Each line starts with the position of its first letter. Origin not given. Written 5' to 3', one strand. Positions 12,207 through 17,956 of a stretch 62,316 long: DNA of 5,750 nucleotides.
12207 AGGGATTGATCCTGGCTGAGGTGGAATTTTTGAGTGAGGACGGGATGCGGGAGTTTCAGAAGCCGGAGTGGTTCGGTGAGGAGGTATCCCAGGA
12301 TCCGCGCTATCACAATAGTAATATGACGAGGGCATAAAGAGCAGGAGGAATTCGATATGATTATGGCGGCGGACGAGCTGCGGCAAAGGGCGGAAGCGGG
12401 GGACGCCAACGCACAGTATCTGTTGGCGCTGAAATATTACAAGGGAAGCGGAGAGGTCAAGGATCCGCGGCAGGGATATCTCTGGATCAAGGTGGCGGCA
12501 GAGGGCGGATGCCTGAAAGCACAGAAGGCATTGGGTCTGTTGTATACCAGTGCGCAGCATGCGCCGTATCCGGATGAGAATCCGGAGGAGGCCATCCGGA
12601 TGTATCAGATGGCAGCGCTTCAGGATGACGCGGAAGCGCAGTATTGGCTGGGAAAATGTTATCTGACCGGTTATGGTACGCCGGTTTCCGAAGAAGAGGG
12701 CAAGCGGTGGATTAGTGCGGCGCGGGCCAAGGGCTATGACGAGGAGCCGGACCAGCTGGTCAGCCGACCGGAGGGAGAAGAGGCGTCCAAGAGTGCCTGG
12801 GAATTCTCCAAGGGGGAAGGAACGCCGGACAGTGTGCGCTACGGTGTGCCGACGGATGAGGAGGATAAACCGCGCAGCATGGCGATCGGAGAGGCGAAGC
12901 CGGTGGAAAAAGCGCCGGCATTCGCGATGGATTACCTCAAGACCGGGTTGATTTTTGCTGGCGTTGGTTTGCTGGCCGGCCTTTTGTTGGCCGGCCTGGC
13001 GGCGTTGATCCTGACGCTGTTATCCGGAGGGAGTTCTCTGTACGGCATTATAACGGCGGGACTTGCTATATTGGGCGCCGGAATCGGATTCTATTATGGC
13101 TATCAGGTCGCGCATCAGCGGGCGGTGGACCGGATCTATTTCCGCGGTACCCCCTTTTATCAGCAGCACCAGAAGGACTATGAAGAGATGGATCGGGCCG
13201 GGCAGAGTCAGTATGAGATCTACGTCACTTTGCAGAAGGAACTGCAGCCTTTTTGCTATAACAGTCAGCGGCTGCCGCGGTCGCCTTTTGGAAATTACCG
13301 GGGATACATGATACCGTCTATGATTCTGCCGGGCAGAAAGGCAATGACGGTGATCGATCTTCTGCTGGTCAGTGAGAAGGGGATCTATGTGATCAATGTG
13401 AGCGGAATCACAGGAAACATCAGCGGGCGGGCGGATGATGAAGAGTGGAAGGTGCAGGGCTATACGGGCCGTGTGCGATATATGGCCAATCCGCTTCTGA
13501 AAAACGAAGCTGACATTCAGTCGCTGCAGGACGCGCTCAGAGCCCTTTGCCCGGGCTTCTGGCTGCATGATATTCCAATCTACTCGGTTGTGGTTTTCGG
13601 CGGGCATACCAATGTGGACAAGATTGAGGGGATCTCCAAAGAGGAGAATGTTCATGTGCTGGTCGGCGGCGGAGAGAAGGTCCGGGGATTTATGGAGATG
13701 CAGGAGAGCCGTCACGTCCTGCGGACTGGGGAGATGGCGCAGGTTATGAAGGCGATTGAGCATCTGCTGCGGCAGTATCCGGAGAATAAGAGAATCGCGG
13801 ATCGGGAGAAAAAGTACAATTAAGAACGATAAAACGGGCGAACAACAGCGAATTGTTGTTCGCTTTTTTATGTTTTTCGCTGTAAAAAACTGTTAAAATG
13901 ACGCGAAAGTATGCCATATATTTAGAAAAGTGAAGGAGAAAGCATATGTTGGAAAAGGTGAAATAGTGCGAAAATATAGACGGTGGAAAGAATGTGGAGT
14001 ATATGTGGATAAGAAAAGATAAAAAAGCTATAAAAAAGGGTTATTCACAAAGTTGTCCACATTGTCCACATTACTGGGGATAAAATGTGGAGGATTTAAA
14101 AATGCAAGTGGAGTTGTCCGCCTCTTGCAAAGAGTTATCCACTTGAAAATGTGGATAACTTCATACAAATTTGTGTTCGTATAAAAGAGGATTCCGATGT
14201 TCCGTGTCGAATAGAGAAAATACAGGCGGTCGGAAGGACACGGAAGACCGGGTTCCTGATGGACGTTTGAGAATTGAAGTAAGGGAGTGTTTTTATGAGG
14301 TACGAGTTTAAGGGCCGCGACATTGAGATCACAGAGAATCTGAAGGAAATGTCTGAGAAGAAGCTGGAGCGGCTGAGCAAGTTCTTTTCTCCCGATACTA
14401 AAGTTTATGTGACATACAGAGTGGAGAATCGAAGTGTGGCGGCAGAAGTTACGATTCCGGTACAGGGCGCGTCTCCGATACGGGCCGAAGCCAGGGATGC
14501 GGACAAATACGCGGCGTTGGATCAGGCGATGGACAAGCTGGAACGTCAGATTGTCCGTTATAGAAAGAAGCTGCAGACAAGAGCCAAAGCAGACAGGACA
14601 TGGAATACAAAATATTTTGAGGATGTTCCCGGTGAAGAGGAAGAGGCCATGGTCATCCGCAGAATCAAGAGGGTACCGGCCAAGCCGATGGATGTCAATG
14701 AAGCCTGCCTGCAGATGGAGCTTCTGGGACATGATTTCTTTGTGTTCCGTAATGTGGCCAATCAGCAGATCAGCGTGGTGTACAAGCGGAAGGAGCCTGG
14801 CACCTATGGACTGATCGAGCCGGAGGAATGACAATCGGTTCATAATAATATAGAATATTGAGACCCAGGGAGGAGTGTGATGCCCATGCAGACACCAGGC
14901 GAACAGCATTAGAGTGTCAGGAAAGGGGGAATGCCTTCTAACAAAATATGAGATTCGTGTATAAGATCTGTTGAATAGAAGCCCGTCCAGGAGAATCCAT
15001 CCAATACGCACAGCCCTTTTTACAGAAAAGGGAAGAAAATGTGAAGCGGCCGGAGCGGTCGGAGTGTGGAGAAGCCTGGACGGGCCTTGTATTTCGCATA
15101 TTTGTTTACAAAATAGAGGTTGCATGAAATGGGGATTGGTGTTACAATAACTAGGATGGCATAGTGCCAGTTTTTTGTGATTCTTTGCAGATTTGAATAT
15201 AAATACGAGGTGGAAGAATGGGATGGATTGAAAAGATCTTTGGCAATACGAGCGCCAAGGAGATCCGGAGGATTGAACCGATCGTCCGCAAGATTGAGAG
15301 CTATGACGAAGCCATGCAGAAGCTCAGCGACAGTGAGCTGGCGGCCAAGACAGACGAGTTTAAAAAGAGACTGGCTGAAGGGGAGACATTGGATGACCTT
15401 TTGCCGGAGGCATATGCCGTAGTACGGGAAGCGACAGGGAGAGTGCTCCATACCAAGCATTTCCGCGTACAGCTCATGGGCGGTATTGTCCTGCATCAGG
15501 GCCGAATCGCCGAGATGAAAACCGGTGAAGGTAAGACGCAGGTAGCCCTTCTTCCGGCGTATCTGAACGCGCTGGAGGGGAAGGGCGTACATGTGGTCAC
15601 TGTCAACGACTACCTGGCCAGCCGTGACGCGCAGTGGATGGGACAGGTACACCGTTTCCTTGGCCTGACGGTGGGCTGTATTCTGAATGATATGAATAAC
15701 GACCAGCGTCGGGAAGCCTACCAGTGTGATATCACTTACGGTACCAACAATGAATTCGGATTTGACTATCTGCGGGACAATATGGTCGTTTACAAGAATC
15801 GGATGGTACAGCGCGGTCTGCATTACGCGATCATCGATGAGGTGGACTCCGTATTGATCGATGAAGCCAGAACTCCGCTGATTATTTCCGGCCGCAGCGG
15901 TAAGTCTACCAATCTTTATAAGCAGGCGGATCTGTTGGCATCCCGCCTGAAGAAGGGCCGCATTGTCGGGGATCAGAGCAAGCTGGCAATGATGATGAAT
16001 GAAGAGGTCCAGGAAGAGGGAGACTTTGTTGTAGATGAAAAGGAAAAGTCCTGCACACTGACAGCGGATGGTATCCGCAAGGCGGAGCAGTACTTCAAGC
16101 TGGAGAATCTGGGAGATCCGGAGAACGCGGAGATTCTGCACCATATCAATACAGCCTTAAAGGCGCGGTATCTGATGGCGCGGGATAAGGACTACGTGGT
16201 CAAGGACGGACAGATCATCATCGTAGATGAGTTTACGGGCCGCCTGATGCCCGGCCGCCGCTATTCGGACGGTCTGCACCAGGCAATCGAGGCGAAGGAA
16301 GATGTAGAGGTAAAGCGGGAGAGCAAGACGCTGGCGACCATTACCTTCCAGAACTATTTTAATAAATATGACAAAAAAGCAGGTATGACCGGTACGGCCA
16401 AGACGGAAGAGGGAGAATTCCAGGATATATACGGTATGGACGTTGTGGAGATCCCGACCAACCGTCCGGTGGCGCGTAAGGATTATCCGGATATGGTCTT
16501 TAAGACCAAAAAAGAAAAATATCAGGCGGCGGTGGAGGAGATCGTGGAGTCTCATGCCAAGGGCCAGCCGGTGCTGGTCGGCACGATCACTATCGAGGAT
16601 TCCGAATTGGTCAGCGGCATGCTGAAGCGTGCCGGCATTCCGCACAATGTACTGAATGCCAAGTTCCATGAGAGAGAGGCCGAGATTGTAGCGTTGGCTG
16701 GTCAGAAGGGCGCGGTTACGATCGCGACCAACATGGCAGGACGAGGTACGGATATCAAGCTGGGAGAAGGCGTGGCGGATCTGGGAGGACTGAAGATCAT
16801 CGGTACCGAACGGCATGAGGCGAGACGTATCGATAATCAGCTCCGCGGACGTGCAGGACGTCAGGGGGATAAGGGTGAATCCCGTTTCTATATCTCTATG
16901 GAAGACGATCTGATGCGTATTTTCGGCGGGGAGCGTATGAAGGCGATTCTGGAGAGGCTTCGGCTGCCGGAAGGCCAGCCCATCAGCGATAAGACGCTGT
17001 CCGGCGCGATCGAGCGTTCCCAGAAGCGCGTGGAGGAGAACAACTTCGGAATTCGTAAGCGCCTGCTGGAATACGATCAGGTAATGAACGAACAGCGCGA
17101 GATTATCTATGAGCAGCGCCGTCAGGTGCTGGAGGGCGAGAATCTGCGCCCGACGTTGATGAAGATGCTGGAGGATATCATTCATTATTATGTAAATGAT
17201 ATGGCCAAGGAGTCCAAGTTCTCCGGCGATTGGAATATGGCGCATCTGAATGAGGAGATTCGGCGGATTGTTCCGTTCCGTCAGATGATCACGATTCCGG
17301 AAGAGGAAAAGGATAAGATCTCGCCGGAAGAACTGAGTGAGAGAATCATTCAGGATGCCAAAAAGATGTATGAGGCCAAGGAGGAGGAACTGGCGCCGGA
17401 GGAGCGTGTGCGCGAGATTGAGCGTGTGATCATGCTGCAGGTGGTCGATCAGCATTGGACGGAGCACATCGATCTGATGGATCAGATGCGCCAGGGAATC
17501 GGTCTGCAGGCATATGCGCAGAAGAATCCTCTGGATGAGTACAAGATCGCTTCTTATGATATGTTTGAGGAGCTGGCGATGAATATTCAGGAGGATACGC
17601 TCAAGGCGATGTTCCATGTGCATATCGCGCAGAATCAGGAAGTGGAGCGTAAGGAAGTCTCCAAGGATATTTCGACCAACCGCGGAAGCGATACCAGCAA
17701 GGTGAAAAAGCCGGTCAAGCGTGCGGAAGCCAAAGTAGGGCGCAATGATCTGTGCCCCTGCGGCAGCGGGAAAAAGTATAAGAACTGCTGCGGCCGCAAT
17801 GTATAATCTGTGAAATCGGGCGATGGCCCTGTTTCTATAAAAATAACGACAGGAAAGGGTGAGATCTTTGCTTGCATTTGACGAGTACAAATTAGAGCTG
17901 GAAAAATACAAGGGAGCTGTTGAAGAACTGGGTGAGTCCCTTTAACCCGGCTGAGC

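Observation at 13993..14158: Dense DnaA-box cluster away from any dnaA/dnaN gene, upstream of hpf-secA-prfB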

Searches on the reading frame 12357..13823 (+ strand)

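Call 7: search_protein_families(library=pfam, proteins=[window:12357-13823:+])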
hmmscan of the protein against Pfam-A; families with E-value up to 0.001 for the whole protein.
window:12357-13823:+ (488 aa): 2 families
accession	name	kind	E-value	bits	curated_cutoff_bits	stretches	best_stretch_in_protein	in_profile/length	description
PF08238.18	Sel1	-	1.2e-12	48.3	30.7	1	92-127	1-36/36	Sel1 repeat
PF08378.17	NERD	-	5.1e-12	46.7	22.1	1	323-414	28-110/111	Nuclease-related domain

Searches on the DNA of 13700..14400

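Call 22: search_rna_families(source=window, start=13700, end=14400, threshold=evalue, max_evalue=1)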
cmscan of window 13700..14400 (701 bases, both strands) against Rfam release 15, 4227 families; matches with E-value up to 1: 2.
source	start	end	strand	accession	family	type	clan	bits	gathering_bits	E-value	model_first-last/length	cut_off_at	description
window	14055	14101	-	RF00712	mir-460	Gene; miRNA;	-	18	52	0.21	1-77/77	no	mir-460 microRNA precursor family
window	14055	14101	+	RF00712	mir-460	Gene; miRNA;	-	16.9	52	0.43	1-77/77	no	mir-460 microRNA precursor family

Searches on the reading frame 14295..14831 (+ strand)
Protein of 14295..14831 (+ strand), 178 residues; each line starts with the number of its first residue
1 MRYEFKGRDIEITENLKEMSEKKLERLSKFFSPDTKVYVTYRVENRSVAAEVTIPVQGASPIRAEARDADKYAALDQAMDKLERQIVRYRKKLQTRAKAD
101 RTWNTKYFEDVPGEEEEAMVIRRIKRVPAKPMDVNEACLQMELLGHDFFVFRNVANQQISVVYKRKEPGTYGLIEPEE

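Call 7: search_protein_families(library=pfam, proteins=[window:14295-14831:+])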
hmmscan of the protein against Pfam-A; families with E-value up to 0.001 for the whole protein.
window:14295-14831:+ (178 aa): 2 families
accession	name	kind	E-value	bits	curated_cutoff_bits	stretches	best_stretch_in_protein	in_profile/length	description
PF16321.10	Ribosom_S30AE_C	-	7.4e-24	83.7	25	1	117-173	2-57/57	Sigma 54 modulation/S30EA ribosomal protein C terminus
PF02482.25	Ribosomal_S30AE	-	1.6e-22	80.5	23.7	1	4-94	2-88/88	Sigma 54 modulation protein / S30EA ribosomal protein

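Call 9: find_related_loci(query=window:14295-14831:+, collection=genome_contigs, flank=4000)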
Query window:14295-14831:+ (178 aa) in genome_contigs; peptide patterns used: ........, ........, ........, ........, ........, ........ (x = any residue, [..] = any of these).
599 stretches matched a pattern (row limit reached: there are more); 494 encode a relative of the query (tblastn E <= 1e-3); the best 80 are kept; 80 distinct loci.
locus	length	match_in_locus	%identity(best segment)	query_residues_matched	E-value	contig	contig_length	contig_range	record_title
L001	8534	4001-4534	99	1-178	4e-118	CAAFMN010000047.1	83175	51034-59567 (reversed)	MAG TPA_asm: Clostridia bacterium, isolate HGM11780, WGS project CAAFMN010000000 data, contig: SRS1596872_11_k141_120883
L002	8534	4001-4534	99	1-178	1e-117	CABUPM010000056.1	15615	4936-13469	MAG TPA_asm: uncultured Clostridiales bacterium isolate MGYG-HGUT-04224 genome assembly, contig: GUT_GENOME260024_56, wh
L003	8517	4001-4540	81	1-178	1e-95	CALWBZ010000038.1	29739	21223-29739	MAG: uncultured Clostridia bacterium isolate E14__bin111 genome assembly, contig: E14__k127_234312, whole genome shotgun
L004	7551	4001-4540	80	1-178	3e-95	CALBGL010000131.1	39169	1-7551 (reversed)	MAG TPA_asm: uncultured Clostridia bacterium isolate ERR318680_bin.42_CONCOCT_v1.1_MAG genome assembly, contig: ERZ17645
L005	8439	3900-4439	80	1-178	3e-95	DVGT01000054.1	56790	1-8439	MAG TPA_asm: Candidatus Faecimorpha stercoravium isolate CHK195-9767 CHK195__C192481_L56790_ERR3414590, whole genome sho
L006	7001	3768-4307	76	1-178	2e-90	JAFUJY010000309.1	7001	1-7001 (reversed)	MAG: Bacillota bacterium isolate RGIG4563 Roe_deer_Rectum-2__c650785, whole genome shotgun sequence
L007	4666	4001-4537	68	1-178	5e-80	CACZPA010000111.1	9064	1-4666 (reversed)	MAG: uncultured Clostridiales bacterium isolate RUG12817 genome assembly, contig: RUG12817_asm_111, whole genome shotgun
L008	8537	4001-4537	65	1-178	3e-76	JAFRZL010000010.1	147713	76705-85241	MAG: Bacillota bacterium isolate RGIG2938 Goat_Omasum.Co__c508219, whole genome shotgun sequence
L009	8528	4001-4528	48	1-177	7e-51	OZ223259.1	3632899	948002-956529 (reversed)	MAG: Vallitaleaceae bacterium isolate f7497915-b9e0-484a-baa0-6aef27885f3a genome assembly, chromosome: 4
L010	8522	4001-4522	47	1-177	3e-49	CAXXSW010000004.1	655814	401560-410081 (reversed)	MAG: Vallitaleaceae bacterium isolate 78b136a1-eb53-4df1-ae98-ea9def862ce6 genome assembly, contig: contig_4, whole geno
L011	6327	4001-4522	47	1-177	2e-47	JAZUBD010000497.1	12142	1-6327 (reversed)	MAG: Lachnospiraceae bacterium isolate T1900045317_YK20190006.MAGScoT_cleanbin_000123 SGB_6323_k141_820682, whole genome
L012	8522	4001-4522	47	1-177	1e-47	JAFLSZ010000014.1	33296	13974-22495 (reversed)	MAG: Lachnospiraceae bacterium isolate HAN040 Seq14, whole genome shotgun sequence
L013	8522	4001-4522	48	1-177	4e-47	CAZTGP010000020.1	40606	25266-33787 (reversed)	MAG TPA_asm: uncultured Roseburia sp. isolate SRP192927_co8_41 genome assembly, contig: NODE_682_length_40606_cov_36.393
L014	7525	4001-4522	46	1-177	5e-47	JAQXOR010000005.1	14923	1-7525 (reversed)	MAG: Lachnospiraceae bacterium isolate SUG1384 k141_48562, whole genome shotgun sequence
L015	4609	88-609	47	1-177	4e-47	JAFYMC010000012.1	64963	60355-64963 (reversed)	MAG: Lachnospiraceae bacterium isolate RGIG7215 Water_buffalos_Cecum-1__c287272, whole genome shotgun sequence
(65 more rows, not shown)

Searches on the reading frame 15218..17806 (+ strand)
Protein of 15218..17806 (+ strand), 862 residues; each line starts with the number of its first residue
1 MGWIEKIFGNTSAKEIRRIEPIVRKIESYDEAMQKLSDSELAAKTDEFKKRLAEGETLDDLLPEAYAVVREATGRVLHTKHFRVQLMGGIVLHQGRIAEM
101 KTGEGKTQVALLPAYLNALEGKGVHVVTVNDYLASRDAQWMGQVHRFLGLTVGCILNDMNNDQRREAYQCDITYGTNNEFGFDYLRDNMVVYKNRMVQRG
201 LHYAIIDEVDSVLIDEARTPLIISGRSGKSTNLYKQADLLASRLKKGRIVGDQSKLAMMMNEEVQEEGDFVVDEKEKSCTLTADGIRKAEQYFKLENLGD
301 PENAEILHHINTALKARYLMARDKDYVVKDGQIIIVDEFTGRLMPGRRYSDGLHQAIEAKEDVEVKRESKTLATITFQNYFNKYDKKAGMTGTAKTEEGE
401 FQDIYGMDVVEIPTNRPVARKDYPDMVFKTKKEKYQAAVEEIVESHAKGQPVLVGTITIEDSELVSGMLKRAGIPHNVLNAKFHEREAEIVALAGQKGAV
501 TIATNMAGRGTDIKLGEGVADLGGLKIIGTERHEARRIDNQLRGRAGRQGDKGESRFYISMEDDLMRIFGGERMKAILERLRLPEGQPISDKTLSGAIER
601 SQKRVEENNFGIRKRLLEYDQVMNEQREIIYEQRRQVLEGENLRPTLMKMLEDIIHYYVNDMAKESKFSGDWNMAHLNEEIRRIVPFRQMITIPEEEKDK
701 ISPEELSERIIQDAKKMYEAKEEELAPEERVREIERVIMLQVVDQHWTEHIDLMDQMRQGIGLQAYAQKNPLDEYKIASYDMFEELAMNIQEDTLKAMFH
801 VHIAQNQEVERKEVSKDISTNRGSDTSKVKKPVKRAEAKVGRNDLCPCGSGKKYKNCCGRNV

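Call 7: search_protein_families(library=pfam, proteins=[window:15218-17806:+])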
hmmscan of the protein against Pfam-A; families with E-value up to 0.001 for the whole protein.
window:15218-17806:+ (862 aa): 7 families
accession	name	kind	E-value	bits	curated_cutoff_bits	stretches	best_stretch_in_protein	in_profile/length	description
PF07517.20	SecA_DEAD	-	9e-130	432.6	24.6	1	5-402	2-290/290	SecA DEAD-like domain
PF21090.3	P-loop_SecA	-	4e-80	268.7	27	2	417-517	1-101/205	SecA P-loop domain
PF07516.18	SecA_SW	-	9.3e-68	228.7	26.7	1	588-801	1-199/200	SecA Wing and Scaffold domain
PF01043.26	SecA_PP_bind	-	2.6e-42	144.3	23.5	1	230-358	2-110/110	SecA preprotein cross-linking domain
PF02810.21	SEC-C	-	1.1e-09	38.4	20.4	1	842-860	1-19/19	SEC-C motif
PF00270.35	DEAD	-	5.7e-08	33.1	26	1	97-214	18-131/167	DEAD/DEAH box helicase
PF00271.37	Helicase_C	-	0.00014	22.6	23.5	1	434-550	2-110/110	Helicase conserved C-terminal domain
